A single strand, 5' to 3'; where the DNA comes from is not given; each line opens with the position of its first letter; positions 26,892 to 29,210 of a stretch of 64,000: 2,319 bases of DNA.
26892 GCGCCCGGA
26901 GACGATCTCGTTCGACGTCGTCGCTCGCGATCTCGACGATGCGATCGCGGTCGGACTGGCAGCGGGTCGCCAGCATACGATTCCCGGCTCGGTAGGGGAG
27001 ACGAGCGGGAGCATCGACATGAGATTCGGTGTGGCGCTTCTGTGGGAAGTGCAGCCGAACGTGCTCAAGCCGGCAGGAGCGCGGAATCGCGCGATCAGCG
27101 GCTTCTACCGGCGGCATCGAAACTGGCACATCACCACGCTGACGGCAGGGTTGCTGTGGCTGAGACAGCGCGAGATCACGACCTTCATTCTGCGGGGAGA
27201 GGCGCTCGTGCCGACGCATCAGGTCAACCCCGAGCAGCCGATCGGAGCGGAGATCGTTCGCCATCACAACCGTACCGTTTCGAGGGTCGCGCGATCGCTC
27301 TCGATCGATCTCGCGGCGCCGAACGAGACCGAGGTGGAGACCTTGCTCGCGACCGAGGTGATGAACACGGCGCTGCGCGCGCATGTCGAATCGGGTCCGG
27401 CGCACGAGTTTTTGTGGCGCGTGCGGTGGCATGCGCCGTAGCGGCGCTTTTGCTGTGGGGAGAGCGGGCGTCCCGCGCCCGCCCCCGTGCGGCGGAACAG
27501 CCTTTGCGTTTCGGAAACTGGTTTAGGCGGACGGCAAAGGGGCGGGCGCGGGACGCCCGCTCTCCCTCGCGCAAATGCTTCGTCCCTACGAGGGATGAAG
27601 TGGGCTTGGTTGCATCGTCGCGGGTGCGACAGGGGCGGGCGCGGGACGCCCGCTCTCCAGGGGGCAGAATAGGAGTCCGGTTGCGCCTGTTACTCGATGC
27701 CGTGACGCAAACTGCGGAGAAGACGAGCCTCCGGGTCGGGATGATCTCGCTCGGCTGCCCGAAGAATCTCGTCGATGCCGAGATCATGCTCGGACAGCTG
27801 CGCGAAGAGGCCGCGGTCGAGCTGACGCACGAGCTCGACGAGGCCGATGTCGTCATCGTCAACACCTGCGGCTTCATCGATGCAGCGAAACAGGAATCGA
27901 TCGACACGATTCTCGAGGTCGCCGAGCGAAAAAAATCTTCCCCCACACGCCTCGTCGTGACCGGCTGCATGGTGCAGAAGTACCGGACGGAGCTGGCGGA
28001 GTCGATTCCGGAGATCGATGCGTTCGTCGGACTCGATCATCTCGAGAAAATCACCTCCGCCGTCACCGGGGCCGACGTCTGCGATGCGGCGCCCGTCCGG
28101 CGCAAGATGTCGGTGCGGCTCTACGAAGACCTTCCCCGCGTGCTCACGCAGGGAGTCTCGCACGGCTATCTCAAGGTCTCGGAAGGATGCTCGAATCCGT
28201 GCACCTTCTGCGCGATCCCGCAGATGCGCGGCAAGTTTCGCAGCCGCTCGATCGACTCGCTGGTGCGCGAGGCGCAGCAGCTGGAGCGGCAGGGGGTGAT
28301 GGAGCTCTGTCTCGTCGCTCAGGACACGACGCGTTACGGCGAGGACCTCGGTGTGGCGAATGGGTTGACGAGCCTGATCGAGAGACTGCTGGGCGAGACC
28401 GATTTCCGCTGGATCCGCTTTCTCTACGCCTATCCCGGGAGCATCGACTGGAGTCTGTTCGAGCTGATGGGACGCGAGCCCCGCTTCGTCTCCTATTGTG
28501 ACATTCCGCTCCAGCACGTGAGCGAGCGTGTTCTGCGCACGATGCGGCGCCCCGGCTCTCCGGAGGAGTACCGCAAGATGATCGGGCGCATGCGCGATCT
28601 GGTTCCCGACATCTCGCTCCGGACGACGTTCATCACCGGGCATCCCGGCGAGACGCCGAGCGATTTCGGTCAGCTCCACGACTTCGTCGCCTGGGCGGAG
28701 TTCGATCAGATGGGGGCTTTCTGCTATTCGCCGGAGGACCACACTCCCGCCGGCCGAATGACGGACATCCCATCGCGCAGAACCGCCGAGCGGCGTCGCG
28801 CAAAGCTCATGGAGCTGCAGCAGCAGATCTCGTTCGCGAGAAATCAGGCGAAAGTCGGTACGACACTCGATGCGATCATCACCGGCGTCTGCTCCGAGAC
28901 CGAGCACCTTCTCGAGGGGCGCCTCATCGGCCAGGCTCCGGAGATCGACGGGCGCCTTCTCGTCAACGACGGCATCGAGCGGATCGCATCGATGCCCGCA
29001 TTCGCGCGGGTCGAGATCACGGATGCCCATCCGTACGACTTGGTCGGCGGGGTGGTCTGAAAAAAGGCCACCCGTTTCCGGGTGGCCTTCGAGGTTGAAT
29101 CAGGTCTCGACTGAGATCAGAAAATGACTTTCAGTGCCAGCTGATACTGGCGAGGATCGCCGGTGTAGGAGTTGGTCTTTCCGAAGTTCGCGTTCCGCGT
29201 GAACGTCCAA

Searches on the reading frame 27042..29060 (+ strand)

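Call 81: search_protein_families(library=pfam, proteins=[window:27042-29060:+], max_evalue=0.00001)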
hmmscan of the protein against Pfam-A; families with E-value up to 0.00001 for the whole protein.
window:27042-29060:+ (672 aa): 3 families
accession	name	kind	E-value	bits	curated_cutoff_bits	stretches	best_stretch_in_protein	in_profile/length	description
PF00919.26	UPF0004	-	5.5e-26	90.9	27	1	232-330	2-98/98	Uncharacterized protein family UPF0004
PF04055.27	Radical_SAM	-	2.8e-21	76.9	29.5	1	378-549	2-166/166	Radical SAM superfamily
PF18693.7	TRAM_2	-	1.2e-11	45.1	27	1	605-672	1-63/63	TRAM domain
